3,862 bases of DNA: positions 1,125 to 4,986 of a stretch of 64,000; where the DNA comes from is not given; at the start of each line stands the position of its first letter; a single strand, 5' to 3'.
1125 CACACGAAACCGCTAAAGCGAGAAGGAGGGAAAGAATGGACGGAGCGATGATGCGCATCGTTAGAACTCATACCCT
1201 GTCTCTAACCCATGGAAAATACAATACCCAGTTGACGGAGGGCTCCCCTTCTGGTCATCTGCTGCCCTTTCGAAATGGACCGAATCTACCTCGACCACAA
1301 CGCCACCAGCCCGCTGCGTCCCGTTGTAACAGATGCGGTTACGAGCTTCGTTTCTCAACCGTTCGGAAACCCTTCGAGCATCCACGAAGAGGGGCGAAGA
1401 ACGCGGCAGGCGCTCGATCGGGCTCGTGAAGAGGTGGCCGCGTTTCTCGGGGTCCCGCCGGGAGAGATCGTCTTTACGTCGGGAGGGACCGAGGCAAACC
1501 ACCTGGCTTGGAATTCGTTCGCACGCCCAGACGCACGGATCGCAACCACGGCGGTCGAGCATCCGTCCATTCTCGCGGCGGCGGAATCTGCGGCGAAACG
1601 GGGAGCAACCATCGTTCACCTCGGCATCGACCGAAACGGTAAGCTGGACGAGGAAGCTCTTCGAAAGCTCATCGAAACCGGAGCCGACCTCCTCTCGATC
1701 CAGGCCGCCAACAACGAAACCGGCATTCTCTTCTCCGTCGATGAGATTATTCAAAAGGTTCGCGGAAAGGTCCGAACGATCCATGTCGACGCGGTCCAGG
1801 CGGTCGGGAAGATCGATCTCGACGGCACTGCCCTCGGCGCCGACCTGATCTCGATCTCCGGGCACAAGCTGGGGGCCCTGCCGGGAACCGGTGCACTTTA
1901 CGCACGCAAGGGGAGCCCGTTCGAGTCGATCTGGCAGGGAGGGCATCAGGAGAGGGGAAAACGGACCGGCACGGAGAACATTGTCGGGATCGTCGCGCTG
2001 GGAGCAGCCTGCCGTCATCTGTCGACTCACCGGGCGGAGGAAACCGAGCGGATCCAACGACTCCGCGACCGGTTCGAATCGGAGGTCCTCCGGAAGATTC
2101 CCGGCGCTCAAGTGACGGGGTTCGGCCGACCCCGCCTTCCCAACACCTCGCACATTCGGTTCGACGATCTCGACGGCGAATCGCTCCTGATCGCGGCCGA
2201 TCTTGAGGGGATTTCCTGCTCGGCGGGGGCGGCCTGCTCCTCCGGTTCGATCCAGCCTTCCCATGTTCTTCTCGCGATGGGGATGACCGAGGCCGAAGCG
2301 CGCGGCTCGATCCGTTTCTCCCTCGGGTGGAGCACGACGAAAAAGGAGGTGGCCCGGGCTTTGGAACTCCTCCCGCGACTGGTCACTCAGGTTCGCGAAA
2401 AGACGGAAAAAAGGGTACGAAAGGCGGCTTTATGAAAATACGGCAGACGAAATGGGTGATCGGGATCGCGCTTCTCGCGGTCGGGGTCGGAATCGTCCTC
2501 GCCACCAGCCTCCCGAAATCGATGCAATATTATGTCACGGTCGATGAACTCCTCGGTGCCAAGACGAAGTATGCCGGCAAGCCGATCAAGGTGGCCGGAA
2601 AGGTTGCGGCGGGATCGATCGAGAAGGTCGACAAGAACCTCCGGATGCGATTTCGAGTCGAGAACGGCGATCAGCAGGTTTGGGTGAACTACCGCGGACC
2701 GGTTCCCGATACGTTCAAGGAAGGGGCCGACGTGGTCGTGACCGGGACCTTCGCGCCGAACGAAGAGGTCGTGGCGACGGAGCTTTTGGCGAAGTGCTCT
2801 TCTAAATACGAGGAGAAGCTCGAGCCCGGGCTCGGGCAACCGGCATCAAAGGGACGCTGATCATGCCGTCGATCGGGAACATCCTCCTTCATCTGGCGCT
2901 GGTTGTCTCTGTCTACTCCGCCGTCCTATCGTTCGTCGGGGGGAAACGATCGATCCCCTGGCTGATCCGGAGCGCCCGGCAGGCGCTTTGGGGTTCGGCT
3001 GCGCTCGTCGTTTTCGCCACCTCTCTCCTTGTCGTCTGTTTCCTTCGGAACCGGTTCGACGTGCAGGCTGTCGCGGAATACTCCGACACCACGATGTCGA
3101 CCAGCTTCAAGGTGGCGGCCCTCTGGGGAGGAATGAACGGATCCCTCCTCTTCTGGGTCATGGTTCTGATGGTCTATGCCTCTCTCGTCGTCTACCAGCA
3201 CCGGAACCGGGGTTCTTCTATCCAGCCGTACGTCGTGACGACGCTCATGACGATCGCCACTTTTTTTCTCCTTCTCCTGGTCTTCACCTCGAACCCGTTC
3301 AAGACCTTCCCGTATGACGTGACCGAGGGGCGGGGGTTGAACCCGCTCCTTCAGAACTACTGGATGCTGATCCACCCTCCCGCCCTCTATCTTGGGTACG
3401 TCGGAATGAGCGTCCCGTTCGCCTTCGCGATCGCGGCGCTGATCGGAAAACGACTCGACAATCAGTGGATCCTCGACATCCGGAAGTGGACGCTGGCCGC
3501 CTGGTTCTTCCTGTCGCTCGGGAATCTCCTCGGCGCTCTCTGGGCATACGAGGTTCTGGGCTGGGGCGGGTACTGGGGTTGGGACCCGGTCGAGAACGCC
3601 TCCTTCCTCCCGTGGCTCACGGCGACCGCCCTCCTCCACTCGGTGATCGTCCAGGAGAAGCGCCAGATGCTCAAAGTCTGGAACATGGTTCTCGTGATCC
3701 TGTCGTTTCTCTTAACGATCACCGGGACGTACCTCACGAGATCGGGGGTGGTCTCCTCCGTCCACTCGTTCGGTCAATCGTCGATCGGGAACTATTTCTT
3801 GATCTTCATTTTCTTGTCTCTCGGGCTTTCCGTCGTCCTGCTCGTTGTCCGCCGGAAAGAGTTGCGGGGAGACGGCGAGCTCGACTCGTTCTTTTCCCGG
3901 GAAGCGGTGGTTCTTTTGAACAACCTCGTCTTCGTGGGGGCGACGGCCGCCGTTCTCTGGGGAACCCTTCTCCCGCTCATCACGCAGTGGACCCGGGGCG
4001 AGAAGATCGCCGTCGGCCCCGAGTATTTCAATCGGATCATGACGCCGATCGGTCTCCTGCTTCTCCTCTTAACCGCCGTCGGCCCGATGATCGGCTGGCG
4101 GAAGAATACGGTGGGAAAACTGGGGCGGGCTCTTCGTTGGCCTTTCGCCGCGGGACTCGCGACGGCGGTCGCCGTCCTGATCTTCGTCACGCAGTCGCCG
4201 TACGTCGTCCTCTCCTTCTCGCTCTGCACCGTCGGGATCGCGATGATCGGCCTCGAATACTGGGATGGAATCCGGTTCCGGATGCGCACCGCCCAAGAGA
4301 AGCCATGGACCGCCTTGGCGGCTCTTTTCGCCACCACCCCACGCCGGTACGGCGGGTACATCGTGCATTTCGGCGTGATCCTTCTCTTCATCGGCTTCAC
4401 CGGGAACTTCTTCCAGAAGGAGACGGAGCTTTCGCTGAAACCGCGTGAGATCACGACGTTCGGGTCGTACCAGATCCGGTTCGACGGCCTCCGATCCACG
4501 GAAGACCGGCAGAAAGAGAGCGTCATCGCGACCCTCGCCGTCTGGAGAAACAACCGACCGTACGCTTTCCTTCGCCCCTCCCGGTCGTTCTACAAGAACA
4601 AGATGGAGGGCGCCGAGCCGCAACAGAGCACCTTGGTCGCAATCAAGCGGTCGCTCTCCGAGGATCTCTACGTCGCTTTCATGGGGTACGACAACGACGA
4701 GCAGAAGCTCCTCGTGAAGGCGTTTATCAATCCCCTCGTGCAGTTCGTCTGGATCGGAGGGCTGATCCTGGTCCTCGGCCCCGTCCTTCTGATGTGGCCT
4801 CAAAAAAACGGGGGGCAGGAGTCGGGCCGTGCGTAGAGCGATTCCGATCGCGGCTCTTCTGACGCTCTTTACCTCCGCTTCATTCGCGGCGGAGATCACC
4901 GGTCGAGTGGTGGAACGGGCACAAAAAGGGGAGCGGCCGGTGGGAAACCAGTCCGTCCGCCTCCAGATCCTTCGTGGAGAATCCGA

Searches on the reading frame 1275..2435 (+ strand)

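Call 17: search_protein_families(library=pfam, proteins=[window:1275-2435:+], max_evalue=0.001)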
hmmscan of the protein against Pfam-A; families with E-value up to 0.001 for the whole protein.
window:1275-2435:+ (386 aa): 2 families
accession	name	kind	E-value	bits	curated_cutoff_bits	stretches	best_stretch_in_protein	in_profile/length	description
PF00266.25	Aminotran_5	-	1.1e-70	239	21.5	1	4-361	1-370/371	Aminotransferase class-V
PF01212.27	Beta_elim_lyase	-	1.9e-05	24.6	27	1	48-158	35-151/288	Beta-eliminating lyase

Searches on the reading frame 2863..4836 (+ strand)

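Call 17: search_protein_families(library=pfam, proteins=[window:2863-4836:+], max_evalue=0.001)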
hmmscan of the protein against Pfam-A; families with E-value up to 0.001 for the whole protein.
window:2863-4836:+ (657 aa): 2 families
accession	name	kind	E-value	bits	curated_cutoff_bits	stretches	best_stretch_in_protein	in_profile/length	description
PF16327.10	CcmF_C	-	9.6e-57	193.1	28.7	1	313-644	1-320/323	Cytochrome c-type biogenesis protein CcmF C-terminal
PF01578.25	Cytochrom_C_asm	-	6.3e-38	131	29.9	1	88-294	1-206/212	Cytochrome C assembly protein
